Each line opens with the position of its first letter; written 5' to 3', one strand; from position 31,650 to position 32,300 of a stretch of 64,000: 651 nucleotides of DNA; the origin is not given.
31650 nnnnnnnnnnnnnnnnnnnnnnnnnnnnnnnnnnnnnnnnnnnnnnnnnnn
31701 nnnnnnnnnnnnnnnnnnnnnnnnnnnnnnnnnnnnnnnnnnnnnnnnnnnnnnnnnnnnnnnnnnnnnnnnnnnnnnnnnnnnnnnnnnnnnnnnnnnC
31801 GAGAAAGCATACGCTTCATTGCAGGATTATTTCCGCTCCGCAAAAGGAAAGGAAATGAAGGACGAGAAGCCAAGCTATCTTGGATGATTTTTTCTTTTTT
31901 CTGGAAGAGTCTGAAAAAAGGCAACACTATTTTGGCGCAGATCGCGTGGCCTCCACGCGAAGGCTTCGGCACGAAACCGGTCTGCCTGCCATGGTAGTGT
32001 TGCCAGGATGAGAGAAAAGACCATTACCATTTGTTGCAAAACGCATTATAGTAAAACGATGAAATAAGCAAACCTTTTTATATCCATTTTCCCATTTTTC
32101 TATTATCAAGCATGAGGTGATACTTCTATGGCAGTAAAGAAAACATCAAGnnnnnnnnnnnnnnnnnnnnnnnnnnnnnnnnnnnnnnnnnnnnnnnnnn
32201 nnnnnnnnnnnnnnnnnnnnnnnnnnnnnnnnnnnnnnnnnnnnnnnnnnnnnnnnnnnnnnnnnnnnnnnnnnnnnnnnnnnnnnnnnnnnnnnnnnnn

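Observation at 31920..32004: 85-nt GC-rich element with perfect 10-bp terminal inverted repeat and nested hairpins (candidate ncRNA or miniature IR element)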

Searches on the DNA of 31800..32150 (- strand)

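Call 6: search_rna_families(source=window, start=31800, end=32150, threshold=evalue, max_evalue=10, show_alignments=4)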
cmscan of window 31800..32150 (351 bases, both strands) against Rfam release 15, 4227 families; matches with E-value up to 10: 5.
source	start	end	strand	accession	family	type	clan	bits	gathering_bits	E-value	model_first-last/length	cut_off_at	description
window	31825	31861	-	RF01338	CRISPR-DR25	Gene; CRISPR;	CL00014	18.2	36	0.58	1-25/25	no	CRISPR RNA direct repeat element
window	31873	31941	+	RF04329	snoMe18S-C1367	Gene; snRNA; snoRNA; CD-box;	-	13.3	101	8.5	1-110/110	no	Drosophila C/D box small nucleolar RNA snoMe18S-C1367 family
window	31849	31920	-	RF00259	IFN_gamma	Cis-reg;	-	13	40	8.4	1-169/169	no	Interferon gamma 5' UTR regulatory element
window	31808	31870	-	RF00656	mir-205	Gene; miRNA;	-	12.1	55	6.2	1-75/75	no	mir-205 microRNA precursor family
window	31888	31990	-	RF01928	Mico1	Gene; lncRNA;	-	10.4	60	9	1-205/205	no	Maternal intergenic circadian oscillating RNA 1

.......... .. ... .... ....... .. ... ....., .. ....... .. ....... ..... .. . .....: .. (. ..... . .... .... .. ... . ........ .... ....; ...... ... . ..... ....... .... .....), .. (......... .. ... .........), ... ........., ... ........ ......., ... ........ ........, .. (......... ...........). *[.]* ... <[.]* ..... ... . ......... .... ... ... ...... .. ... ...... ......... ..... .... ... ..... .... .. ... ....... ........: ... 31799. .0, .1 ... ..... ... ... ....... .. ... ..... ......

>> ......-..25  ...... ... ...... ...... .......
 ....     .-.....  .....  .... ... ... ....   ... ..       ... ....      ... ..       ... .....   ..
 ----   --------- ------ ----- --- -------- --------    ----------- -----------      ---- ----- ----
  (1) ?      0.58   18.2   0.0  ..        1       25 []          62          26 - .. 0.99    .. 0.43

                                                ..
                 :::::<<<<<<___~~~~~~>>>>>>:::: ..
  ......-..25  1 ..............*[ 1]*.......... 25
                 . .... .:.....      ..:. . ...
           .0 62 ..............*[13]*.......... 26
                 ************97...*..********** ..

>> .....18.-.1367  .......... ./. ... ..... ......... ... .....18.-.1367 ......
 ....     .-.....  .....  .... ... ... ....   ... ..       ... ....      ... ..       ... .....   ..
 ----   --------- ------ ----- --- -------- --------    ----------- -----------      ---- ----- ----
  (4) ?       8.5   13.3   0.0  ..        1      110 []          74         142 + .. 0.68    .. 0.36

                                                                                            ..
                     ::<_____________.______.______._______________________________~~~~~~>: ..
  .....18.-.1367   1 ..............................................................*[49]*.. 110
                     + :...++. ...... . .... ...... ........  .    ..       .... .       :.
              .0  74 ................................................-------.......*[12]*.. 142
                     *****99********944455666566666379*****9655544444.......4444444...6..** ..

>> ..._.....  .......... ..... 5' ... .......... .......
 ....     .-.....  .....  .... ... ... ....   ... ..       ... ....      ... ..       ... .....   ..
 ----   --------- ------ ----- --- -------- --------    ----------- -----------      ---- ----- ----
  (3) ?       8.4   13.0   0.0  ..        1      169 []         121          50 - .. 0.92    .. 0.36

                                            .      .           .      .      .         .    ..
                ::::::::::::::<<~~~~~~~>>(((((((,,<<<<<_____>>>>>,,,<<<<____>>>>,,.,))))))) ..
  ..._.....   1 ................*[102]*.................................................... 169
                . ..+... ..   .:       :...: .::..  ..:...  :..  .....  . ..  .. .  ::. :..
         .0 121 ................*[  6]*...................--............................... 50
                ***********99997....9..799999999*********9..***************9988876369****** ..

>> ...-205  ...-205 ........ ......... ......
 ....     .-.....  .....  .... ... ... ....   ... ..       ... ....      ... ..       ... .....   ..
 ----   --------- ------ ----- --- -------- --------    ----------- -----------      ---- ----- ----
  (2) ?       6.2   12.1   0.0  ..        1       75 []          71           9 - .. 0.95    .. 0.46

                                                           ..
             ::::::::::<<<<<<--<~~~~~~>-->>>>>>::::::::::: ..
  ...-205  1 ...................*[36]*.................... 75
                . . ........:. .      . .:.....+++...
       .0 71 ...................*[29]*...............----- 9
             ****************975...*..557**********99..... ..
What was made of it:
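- On Any Rfam 15 family (4227 models: riboswitches, ribozymes, sRNAs, snoRNAs, SRP, RNase P, 5S and others): None aligns to the element's fold (call 6).
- On Archaeal C/D box sRNA: The Rfam snoRNA hit has E=8.5 (call 6).
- Closest known: Archaeal H/ACA and C/D box guide sRNAs. Different: The only Rfam snoRNA match is E=8.5 (call 6).
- No Rfam cis-regulatory family matches at E<=10 (call 6).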

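Call 35: build_rna_model(alignment_id=A1, structure=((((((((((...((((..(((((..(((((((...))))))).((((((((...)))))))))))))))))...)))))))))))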
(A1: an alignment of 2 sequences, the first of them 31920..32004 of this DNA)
Model R1 built from alignment A1 (2 sequences, 85 columns); structure: as given.
model positions 85; base pairs 34; branch points 1; effective number of sequences 0.61; information 0.669 bits per position. Calibrated on 0.2 Mb of random sequence (short: E-values are rough).
structure used (alignment columns):
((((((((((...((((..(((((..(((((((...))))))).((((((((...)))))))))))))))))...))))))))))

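Call 36: search_with_rna_model(model_id=R1, sources=[window, L001, L002, L003, L004, L005, L006, L007, L008, L009, L010, L011, L012, L013, L014, L015, L016, L017, L018, L019, L020, L021, L022, L023, L024, L025, L026, L027, L028, L029, L030, L031, L032, L033, L034, L035, L036, L037, L038, L039, L040, L041, L042, L043, L044, L045, L046, L047, L048, L049, L050, L051, L052, L053, L054, L055, L056, L057, L058, L059, L060, L061, L062, L063, L064, L065, L066, L067, L068, L069, L070, L071, L072, L073, L074, L075, L076, L077, L078, L079, L080, L095, L096, L097], max_evalue=10, show_alignments=4)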
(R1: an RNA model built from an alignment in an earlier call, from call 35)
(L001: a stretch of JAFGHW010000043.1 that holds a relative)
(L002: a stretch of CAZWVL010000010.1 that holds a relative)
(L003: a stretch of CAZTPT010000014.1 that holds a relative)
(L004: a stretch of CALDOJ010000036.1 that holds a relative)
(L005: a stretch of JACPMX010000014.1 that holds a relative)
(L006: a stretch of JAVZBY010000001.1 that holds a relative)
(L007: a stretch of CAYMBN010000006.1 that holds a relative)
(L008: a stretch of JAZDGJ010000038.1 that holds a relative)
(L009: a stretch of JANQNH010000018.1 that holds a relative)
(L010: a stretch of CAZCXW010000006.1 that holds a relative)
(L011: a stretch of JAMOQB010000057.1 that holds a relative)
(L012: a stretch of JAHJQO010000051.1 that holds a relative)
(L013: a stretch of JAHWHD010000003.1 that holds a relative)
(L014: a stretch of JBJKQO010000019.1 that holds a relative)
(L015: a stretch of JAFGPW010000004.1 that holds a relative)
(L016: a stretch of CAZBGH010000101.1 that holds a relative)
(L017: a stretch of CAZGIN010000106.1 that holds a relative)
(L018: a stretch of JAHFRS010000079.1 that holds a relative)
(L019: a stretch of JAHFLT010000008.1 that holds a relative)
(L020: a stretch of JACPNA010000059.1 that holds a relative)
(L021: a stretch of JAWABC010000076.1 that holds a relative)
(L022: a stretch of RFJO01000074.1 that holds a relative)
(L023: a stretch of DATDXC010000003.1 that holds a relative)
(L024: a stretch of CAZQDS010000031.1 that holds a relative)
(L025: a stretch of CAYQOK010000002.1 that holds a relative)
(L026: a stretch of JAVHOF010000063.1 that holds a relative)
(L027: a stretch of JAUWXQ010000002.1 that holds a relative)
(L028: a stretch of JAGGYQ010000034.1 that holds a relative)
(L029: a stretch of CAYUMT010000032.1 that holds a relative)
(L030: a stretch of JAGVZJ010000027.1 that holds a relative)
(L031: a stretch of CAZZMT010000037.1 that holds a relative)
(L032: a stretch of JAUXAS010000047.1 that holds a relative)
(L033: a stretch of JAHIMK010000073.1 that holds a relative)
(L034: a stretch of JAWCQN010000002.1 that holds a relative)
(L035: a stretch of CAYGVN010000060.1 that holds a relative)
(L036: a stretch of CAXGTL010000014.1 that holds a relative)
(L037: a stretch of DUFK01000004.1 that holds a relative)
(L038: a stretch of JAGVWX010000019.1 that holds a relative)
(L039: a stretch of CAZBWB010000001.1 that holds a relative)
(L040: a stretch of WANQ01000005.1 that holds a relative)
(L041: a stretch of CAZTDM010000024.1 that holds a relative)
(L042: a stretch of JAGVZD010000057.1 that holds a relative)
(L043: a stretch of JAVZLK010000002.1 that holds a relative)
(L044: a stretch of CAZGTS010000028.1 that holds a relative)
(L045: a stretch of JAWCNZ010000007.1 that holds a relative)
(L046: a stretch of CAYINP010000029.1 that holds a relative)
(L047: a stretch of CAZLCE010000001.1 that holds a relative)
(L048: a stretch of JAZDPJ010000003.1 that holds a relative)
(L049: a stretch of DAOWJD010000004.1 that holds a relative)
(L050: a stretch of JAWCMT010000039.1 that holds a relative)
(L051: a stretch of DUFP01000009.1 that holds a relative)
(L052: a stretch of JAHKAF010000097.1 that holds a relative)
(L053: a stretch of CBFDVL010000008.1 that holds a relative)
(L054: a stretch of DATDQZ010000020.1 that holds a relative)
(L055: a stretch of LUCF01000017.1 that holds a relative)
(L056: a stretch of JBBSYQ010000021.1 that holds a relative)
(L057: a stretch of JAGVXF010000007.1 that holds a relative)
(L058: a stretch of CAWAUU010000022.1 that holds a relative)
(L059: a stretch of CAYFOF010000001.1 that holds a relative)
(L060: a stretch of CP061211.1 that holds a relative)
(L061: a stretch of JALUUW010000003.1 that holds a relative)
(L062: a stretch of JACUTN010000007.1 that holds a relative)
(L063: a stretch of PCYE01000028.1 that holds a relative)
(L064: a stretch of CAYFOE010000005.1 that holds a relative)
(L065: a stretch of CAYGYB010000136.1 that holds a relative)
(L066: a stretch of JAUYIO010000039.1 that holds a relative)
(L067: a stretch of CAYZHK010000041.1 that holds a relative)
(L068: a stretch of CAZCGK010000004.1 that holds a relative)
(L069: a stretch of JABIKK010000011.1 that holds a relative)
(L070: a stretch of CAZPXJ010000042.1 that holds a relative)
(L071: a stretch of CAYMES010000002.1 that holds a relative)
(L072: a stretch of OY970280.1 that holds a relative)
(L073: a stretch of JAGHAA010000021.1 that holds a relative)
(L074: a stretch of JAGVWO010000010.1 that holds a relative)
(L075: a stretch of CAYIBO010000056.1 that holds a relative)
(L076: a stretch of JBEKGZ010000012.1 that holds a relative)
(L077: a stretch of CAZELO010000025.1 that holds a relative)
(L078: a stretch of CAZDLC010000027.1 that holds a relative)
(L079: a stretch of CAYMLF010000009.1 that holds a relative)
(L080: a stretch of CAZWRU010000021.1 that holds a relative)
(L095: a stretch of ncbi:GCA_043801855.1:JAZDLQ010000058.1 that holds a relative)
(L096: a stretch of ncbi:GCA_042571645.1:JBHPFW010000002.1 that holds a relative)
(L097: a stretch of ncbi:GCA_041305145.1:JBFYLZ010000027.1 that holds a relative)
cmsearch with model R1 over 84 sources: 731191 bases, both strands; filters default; matches with E-value up to 10: 3.
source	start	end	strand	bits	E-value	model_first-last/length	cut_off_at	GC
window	31920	32004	-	113.4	4.8e-26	1-85/85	no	0.61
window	31920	32004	+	37.9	3.3e-06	1-85/85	no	0.61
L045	3846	3909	-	14.8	3.7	1-85/85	no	0.56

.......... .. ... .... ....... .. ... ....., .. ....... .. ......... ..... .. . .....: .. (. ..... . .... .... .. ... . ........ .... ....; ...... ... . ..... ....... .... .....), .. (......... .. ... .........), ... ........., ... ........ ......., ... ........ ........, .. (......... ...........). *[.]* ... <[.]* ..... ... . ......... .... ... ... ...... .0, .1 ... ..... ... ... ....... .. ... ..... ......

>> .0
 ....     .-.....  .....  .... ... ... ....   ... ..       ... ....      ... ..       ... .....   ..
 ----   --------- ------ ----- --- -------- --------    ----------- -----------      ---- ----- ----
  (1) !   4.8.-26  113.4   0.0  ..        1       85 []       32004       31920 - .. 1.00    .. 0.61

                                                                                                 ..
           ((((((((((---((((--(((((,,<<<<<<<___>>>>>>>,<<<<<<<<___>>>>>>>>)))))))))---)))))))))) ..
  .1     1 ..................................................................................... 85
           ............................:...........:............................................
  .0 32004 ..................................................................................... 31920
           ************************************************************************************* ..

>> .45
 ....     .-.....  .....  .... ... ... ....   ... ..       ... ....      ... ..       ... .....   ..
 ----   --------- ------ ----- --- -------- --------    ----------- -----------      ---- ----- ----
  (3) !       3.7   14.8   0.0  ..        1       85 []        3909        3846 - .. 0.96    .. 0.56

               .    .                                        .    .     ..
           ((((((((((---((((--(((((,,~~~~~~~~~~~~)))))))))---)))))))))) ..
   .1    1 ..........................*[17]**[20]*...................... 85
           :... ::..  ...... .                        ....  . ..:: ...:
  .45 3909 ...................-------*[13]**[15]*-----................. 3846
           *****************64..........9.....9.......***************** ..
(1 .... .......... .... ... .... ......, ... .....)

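Call 47: search_with_rna_model(model_id=R1, sources=[L122, L123, L124, L125, L098, L099, L100, L101, L102, L103, L104, L105, L106, L107, L109, L110, L111, L112, L113, L114, L116, L117, L118, L120], max_evalue=10)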
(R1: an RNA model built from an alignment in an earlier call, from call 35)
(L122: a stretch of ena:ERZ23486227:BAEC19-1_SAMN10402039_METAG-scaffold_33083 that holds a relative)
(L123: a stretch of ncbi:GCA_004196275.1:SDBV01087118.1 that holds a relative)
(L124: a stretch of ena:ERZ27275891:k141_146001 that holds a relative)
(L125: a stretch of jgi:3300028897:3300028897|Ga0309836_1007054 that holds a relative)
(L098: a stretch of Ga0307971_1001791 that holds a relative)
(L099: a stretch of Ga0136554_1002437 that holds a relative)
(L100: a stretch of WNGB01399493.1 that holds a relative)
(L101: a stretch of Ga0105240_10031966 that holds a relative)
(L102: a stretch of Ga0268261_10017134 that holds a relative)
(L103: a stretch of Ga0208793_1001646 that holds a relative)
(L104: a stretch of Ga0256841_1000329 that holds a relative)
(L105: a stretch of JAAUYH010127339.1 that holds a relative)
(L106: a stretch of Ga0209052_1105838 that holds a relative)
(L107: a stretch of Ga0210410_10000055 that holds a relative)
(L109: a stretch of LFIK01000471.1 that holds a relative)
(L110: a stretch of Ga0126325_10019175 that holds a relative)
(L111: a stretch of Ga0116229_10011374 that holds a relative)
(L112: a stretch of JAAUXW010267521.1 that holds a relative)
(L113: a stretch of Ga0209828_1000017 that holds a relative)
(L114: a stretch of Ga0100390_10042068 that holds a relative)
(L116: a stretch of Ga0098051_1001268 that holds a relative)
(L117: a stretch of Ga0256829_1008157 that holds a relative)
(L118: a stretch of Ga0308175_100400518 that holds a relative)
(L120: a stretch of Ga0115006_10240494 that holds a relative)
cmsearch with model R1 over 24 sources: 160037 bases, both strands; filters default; matches with E-value up to 10: 5.
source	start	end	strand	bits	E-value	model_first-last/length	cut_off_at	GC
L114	2256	2330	-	27.8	0.00033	1-85/85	no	0.39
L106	718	785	+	21.3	0.016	1-85/85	no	0.41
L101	1295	1377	+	15.9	0.42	1-85/85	no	0.49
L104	564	587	+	12.1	4.3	1-85/85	no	0.75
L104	1528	1619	+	12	4.7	1-85/85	no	0.72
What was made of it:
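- On Riboswitch / cis-regulatory 5' leader: The element has none either (calls 36, 47).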

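Call 55: search_dna_similar(query=window:31900-32030:+, collection=phages, mode=distant, max_evalue=1, max_rows=10)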
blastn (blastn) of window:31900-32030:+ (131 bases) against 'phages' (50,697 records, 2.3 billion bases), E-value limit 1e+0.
No match.

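Call 56: search_dna_similar(query=window:31900-32030:+, collection=plasmids, mode=distant, max_evalue=1, max_rows=10)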
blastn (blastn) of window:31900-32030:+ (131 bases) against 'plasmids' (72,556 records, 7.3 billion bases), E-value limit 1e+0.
No match.
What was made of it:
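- Tried and rejected: Phage and plasmid blastn: none (calls 55, 56).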

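Call 72: search_with_rna_model(model_id=R1, sources=[L127, L128], max_evalue=10, filters=off)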
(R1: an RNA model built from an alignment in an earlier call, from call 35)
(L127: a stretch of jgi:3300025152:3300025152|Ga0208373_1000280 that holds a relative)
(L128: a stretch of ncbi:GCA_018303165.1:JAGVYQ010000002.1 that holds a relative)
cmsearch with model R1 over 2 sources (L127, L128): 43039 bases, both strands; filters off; matches with E-value up to 10: 5.
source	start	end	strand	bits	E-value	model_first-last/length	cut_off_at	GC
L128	9703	9728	+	11.3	1.9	1-85/85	no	0.19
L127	799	838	-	10.4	3.2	1-85/85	no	0.52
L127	8137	8175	-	9.7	4.8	1-85/85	no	0.49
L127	5174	5214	+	9.7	4.9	1-85/85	no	0.56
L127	122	150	-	8.7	8.8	1-85/85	no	0.48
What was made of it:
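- Tried and rejected: Single-sequence covariance model: no hits in about 930 kb beyond the window (calls 35, 36, 47, 72).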

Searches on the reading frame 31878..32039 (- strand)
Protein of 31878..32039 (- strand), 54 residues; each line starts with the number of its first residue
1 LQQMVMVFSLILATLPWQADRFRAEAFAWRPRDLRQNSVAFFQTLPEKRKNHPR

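Call 66: find_homologous_proteins(query=window:31878-32039:-, max_evalue=10)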
Query seq(54 aa): no candidate shares three 5-residue words with the query. No homologue found.
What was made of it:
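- Tried and rejected: Searching a translated ORF that spans the element as a protein: none (call 66).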
